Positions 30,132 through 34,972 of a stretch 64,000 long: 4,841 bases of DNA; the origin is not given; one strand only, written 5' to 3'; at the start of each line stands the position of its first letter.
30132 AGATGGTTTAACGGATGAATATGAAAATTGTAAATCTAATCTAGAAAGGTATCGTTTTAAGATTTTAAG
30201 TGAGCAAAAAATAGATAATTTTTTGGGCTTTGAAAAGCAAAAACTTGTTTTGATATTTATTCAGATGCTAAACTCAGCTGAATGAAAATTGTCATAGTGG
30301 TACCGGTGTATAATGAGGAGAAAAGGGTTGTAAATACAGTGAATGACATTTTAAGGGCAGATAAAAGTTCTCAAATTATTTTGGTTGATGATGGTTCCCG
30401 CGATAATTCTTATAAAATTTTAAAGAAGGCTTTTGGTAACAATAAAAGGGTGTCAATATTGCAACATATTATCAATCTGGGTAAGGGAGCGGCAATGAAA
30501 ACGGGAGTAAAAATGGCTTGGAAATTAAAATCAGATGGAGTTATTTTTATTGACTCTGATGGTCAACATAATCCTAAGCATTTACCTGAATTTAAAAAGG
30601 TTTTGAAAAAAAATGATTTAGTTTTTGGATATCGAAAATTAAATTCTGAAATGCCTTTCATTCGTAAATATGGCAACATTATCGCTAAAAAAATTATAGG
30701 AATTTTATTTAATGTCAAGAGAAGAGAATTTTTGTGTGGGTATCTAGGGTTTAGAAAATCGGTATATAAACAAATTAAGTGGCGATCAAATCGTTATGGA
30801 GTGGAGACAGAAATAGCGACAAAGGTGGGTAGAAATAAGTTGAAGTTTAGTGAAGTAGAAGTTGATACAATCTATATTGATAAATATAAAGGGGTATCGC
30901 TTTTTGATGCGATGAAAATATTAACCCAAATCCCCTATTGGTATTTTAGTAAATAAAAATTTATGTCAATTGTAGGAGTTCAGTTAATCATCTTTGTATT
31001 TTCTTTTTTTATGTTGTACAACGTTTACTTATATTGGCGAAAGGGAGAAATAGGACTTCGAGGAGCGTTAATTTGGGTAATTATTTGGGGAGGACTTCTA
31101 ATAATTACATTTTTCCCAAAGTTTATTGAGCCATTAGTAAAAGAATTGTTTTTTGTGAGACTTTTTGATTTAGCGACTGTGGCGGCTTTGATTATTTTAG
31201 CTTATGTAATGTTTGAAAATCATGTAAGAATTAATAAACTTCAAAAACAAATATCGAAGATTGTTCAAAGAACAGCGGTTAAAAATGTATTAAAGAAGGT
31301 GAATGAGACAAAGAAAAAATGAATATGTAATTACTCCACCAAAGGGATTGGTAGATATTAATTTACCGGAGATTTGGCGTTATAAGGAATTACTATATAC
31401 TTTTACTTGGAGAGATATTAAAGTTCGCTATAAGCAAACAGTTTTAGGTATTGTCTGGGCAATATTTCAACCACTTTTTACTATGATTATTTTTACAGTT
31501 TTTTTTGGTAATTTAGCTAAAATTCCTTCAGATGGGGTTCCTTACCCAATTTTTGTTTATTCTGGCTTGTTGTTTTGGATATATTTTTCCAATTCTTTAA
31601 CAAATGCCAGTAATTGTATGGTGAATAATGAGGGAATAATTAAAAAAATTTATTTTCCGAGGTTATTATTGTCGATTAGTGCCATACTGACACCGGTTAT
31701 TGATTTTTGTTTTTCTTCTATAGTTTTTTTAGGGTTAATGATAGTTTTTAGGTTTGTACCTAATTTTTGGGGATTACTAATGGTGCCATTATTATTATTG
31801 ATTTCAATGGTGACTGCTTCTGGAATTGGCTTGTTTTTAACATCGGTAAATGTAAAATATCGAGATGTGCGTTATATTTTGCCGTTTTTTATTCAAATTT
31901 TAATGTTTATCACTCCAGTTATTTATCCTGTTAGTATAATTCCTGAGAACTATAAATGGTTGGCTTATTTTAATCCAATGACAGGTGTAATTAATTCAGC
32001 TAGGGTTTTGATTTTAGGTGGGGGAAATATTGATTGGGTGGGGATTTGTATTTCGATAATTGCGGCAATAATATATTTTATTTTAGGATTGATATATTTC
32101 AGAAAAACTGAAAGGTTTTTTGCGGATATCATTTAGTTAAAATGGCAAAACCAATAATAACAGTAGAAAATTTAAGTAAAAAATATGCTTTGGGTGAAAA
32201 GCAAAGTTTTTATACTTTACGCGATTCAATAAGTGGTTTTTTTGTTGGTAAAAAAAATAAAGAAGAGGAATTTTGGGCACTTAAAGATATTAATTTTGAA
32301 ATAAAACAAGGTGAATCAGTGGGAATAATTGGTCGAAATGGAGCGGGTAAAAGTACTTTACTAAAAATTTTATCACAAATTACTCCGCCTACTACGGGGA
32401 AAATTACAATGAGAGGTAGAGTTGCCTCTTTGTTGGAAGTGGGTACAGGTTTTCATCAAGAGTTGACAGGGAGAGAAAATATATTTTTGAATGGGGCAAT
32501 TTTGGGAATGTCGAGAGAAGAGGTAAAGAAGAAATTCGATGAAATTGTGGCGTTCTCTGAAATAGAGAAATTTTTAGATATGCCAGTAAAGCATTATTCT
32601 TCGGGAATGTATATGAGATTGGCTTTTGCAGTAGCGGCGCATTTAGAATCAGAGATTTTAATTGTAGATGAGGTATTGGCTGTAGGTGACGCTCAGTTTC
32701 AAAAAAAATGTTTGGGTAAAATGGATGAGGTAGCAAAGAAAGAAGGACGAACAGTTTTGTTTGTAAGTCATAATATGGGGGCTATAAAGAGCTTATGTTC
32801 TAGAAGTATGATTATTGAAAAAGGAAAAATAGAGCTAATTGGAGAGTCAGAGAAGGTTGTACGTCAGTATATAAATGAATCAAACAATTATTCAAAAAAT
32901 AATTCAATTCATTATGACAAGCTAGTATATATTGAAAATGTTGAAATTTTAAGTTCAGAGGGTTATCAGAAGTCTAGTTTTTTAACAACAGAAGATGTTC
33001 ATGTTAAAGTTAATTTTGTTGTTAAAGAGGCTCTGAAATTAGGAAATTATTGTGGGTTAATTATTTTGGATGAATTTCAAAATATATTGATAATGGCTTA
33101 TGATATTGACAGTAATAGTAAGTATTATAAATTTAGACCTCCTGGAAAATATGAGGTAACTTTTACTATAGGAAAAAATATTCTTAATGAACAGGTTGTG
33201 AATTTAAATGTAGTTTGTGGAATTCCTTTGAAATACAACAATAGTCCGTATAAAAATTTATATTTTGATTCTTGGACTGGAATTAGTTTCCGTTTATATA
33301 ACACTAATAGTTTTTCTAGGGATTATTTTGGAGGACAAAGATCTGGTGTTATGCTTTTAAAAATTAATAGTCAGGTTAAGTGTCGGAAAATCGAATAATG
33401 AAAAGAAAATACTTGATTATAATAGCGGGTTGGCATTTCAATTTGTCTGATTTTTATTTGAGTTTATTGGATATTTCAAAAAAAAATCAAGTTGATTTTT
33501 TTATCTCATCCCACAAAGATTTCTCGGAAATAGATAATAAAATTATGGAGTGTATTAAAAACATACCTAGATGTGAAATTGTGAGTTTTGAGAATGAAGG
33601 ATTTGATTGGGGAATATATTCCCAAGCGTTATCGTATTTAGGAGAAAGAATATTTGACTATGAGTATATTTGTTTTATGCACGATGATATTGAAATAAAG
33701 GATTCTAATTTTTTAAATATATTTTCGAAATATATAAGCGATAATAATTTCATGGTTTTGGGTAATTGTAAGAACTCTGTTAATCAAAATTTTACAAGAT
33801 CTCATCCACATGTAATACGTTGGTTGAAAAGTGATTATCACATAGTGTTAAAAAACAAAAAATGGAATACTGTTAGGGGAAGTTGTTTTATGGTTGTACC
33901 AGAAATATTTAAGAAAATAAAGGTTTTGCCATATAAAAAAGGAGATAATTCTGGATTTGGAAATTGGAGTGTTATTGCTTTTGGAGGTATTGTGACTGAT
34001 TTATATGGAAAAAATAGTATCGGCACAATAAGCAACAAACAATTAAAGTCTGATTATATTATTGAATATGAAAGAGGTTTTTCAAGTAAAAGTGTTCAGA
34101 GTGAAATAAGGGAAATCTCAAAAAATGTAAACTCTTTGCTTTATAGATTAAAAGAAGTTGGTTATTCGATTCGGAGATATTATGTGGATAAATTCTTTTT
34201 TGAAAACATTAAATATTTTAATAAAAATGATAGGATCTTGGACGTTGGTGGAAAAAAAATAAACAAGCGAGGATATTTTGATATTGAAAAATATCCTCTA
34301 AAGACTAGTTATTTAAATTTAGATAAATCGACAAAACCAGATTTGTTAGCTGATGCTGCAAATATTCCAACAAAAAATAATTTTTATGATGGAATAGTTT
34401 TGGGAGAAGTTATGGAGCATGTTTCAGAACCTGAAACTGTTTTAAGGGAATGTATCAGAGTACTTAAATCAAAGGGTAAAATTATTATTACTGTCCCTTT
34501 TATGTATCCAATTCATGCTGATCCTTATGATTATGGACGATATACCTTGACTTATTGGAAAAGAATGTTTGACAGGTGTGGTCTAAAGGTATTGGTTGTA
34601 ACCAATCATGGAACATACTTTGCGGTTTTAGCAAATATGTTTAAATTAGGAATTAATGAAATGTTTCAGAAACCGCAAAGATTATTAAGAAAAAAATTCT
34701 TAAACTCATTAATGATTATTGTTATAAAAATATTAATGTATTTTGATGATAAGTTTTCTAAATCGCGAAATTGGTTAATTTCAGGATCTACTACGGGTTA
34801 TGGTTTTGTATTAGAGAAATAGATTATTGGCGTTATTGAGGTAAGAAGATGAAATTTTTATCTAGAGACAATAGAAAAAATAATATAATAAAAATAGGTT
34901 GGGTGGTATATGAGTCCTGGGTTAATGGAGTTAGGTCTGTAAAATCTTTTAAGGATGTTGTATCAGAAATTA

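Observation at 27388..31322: GtrB-like / small membrane protein / GT-C-like module (two DPM1-type GT2s, a methyltransferase, a 544 aa polytopic protein and a 3-TM mini-protein)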

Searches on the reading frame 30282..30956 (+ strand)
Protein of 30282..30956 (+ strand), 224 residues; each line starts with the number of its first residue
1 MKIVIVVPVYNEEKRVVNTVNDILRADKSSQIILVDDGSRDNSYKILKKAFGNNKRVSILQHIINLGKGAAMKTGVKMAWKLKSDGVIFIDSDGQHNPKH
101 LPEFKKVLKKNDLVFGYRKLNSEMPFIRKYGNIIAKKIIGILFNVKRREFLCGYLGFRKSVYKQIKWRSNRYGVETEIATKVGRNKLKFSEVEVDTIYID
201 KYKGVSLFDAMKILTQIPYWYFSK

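Call 4: search_protein_families(library=pfam, proteins=[window:30282-30956:+], max_evalue=0.01)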
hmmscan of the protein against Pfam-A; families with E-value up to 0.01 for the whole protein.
window:30282-30956:+ (224 aa): 4 families
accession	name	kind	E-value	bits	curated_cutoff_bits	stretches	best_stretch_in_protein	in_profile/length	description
PF00535.33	Glycos_transf_2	-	3.2e-26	92.7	23.3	1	5-164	2-166/168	Glycosyl transferase family 2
PF10111.15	Glyco_tranf_2_2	-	1.4e-06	28.5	27.3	1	5-108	2-106/276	Glycosyltransferase like family 2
PF09488.16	Osmo_MPGsynth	-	0.00019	20.8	27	0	56-94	133-171/381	Mannosyl-3-phosphoglycerate synthase (osmo_MPGsynth)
PF13641.12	Glyco_tranf_2_3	-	0.00029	21.3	27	1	3-108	3-111/230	Glycosyltransferase like family 2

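Call 13: search_solved_structures(query=window:30282-30956:+, max_evalue=0.001)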
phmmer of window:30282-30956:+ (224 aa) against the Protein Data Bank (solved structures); distinct sequences matched with E-value up to 0.001: 15.
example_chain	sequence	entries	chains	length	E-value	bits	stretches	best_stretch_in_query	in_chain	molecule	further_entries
5ekp_C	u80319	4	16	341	1.9e-09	40.9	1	3-146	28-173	Uncharacterized glycosyltransferase sll0501 | Glycosyltransferase sll0501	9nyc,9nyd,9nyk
5eke_A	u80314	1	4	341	1.9e-09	40.9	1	3-146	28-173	Uncharacterized glycosyltransferase sll0501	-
9nye_A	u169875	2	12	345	1.9e-09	40.9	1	3-146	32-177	Glycosyltransferase sll0501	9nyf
9hwj_A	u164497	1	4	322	7.4e-09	39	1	2-159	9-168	Undecaprenyl-phosphate 4-deoxy-4-formamido-L-arabinose transferase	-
5hea_A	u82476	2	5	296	1.4e-08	38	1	3-109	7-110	Putative glycosyltransferase (GalT1)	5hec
2z87_A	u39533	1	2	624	1.9e-08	37.6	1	4-80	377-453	Chondroitin synthase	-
2z86_A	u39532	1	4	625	1.9e-08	37.6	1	4-80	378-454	Chondroitin synthase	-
9bhc_C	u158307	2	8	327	1.9e-08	37.6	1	2-142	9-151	Undecaprenyl-phosphate 4-deoxy-4-formamido-L-arabinose transferase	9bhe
8vxh_A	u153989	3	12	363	2.5e-08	37.2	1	2-142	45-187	Undecaprenyl-phosphate 4-deoxy-4-formamido-L-arabinose transferase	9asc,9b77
8vh7_A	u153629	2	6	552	7.1e-06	29.2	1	5-131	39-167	Heparosan synthase B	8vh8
8viw_A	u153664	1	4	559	7.3e-06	29.2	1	5-131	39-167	Heparosan synthase B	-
5tze_C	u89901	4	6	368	8.2e-06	29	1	1-103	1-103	Glycosyl transferase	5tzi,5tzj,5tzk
5tz8_A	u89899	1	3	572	1.5e-05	28.1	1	1-103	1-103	Glycosyl transferase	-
3bcv_A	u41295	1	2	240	1.7e-05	28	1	2-95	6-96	Putative glycosyltransferase protein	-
6p61_A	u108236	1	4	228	0.00028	24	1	3-147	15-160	Glycosyltransferase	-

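Call 24: search_protein_families(library=ncbifam, proteins=[window:30282-30956:+], max_evalue=0.01)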
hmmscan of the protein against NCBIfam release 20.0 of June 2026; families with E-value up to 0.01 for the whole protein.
window:30282-30956:+ (224 aa): 25 families
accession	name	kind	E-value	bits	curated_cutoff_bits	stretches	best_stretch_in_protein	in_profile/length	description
NF058614.1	PPMAGASynPpgS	equivalog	1.2e-19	70.6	370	1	4-215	3-217/226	polyprenyl-phospho-N-acetylgalactosaminyl synthase PpgS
TIGR04182.1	glyco_TIGR04182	equivalog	9e-19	67.9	325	1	3-195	2-189/293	S-layer glycoprotein N-glycosyltransferase AglJ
NF047588.1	GlcsyltransPgfSStrep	equivalog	2.1e-15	56.7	500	1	1-125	1-128/308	glycosyltransferase PgfS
TIGR03937.1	PgaC_IcaA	equivalog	7e-15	54.9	422.3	1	2-94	46-136/407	poly-beta-1,6-N-acetyl-D-glucosamine synthase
NF007986.1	PRK10714.1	equivalog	6.3e-14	51.7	529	1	2-166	7-173/316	undecaprenyl-phosphate 4-deoxy-4-formamido-L-arabinose transferase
NF007482.0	PRK10073.1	equivalog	8.8e-11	41.4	423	1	2-113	7-115/334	glycosyltransferase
NF047683.1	TeichurnBiosyTuaG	equivalog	1.2e-10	41.5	400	1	3-136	8-135/252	teichuronic acid biosynthesis protein TuaG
TIGR04283.1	glyco_like_mftF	equivalog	1.6e-10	41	182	1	4-117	2-106/221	TIGR04283 family arsenosugar biosynthesis glycosyltransferase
NF041391.1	DPhHxTase_Halo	equivalog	3.1e-10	39.4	375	1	9-195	3-182/213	dolichyl-phosphate hexose transferase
TIGR03111.1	glyc2_xrt_Gpos1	hypoth_equivalog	3.9e-10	39.1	363.95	1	2-101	50-149/439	TIGR03111 family XrtG-associated glycosyltransferase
TIGR03965.1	mycofact_glyco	equivalog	7e-09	35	280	1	3-104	76-175/467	mycofactocin biosynthesis glycosyltransferase MftF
NF041875.1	EPS_EpsD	equivalog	1.8e-08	34.2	370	1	5-125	3-126/325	exopolysaccharide biosynthesis glycosyltransferase EpsD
TIGR01556.1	rhamnosyltran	subfamily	1.9e-08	33.8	200.55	1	10-112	3-102/281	rhamnosyltransferase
TIGR03469.1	HpnB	hypoth_equivalog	5.1e-07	29.1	379.25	1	2-113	45-165/386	hopene-associated glycosyltransferase HpnB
NF010496.0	PRK13915.1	equivalog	1.3e-06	27.7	262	1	2-95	32-128/307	glucosyl-3-phosphoglycerate synthase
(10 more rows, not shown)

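Call 58: search_solved_structures(query=window:30282-30956:+, max_evalue=1e-8, show_alignments=2)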
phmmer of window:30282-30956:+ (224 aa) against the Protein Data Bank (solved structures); distinct sequences matched with E-value up to 1e-8: 4.
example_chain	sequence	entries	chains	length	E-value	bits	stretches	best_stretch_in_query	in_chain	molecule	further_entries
5ekp_C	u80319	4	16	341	1.9e-09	40.9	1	3-146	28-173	Uncharacterized glycosyltransferase sll0501 | Glycosyltransferase sll0501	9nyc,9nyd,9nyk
5eke_A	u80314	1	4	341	1.9e-09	40.9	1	3-146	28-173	Uncharacterized glycosyltransferase sll0501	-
9nye_A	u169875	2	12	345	1.9e-09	40.9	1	3-146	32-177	Glycosyltransferase sll0501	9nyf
9hwj_A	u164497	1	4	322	7.4e-09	39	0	2-159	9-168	Undecaprenyl-phosphate 4-deoxy-4-formamido-L-arabinose transferase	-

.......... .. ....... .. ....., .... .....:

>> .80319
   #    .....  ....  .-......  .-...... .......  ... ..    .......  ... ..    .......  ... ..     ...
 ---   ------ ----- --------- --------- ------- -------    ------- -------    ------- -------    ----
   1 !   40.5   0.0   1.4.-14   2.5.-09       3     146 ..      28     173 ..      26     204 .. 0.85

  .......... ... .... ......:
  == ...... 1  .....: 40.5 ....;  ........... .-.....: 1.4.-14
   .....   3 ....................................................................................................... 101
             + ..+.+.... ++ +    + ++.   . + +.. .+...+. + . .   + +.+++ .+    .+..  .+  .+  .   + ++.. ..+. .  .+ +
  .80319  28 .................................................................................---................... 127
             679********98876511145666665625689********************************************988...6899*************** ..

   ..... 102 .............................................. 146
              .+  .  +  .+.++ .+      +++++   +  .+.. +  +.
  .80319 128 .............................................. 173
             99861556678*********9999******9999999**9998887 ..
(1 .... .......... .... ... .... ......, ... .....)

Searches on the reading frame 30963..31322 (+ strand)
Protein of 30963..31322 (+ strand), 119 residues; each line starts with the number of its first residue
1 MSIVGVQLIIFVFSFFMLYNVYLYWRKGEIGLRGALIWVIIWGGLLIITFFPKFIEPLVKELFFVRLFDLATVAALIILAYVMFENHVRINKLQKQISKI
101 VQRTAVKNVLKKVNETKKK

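Call 4: search_protein_families(library=pfam, proteins=[window:30963-31322:+], max_evalue=0.01)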
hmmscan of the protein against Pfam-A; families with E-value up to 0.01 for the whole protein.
window:30963-31322:+ (119 aa): 1 family
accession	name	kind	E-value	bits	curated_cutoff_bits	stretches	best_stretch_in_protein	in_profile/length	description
PF10066.14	DUF2304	-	3e-15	56.8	25.5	1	6-108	2-104/106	Uncharacterized conserved protein (DUF2304)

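Call 17: list_cluster_members(proteins=[P0001, window:30963-31322:+, window:30282-30956:+])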
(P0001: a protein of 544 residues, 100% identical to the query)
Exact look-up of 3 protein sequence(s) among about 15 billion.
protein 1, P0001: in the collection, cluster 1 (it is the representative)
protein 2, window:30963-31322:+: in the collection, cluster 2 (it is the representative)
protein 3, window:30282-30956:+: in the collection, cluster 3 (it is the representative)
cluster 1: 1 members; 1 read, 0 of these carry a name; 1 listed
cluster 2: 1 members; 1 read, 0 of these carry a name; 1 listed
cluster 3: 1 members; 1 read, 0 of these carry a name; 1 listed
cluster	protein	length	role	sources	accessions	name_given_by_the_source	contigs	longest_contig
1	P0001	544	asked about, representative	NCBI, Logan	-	-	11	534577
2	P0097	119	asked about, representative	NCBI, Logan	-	-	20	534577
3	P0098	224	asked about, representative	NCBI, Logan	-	-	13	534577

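Call 24: search_protein_families(library=ncbifam, proteins=[window:30963-31322:+], max_evalue=0.01)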
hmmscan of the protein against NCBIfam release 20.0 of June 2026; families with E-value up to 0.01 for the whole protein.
window:30963-31322:+ (119 aa): 0 families

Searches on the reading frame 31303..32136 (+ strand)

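Call 4: search_protein_families(library=pfam, proteins=[window:31303-32136:+], max_evalue=0.01)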
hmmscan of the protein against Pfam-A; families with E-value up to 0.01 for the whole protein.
window:31303-32136:+ (277 aa): 1 family
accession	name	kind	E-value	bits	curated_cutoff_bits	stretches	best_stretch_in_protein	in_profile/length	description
PF01061.29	ABC2_membrane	-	4.9e-23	82.2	26.9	1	30-237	2-210/211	ABC-2 type transporter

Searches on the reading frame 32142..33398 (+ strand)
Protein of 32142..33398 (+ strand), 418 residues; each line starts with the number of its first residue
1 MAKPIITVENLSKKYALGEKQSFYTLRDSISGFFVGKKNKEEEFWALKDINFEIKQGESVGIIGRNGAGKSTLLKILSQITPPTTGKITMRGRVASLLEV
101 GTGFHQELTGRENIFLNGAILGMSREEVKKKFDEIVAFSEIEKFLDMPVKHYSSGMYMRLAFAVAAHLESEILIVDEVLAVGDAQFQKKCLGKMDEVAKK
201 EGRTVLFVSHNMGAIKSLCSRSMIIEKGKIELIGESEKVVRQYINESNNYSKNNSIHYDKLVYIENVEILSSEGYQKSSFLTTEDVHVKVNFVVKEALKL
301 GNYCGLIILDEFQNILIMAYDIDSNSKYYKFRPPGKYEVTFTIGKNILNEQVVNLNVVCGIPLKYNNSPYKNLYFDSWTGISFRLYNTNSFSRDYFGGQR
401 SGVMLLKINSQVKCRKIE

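Call 4: search_protein_families(library=pfam, proteins=[window:32142-33398:+], max_evalue=0.01)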
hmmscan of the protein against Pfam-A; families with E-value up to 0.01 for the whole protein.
window:32142-33398:+ (418 aa): 5 families
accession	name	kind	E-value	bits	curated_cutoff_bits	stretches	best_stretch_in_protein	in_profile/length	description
PF00005.33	ABC_tran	-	1e-22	81.7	25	1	47-178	1-135/137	ABC transporter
PF13304.12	AAA_21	-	0.00011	22.9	27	1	61-80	3-22/304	AAA domain, putative AbiEii toxin, Type IV TA system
PF14524.12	Wzt_C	-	0.00031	21.2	30.4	1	261-350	9-96/143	Wzt C-terminal domain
PF13555.12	AAA_29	-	0.0011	19.1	27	1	52-75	17-40/61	P-loop containing region of AAA domain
PF13476.12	AAA_23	-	0.0048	18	27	1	49-80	14-42/201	AAA domain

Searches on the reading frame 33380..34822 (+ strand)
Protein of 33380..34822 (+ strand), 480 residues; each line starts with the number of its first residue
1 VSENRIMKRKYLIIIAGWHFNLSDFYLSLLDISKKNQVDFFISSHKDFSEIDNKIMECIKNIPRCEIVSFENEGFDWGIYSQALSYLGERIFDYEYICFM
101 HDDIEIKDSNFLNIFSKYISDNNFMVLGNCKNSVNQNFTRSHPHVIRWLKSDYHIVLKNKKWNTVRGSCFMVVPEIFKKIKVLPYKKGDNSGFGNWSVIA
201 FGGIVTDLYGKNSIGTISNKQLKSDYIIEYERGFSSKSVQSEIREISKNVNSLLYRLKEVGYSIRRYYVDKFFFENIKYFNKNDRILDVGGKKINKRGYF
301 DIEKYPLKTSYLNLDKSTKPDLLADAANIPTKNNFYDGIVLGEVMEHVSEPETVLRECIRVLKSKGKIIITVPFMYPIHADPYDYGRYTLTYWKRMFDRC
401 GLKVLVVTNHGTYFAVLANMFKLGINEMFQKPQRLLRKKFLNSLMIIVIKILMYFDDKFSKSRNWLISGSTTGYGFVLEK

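Call 4: search_protein_families(library=pfam, proteins=[window:33380-34822:+], max_evalue=0.01)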
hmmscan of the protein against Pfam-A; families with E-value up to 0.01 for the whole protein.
window:33380-34822:+ (480 aa): 6 families
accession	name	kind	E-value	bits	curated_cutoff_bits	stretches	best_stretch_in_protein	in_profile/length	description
PF08241.18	Methyltransf_11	-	4.3e-10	40.5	21.2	1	322-370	47-95/95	Methyltransferase domain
PF13489.12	Methyltransf_23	-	5.1e-06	26.8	27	1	274-375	14-121/164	Methyltransferase domain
PF13649.12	Methyltransf_25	-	0.00016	22.7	27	1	323-366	52-97/97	Methyltransferase domain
PF13847.12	Methyltransf_31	-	0.00086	19.5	27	1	324-372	61-111/145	Methyltransferase domain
PF01209.24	Ubie_methyltran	-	0.0048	16.7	20.1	0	322-370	103-151/233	ubiE/COQ5 methyltransferase family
PF08242.18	Methyltransf_12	-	0.0065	17.6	30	0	330-367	61-97/98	Methyltransferase domain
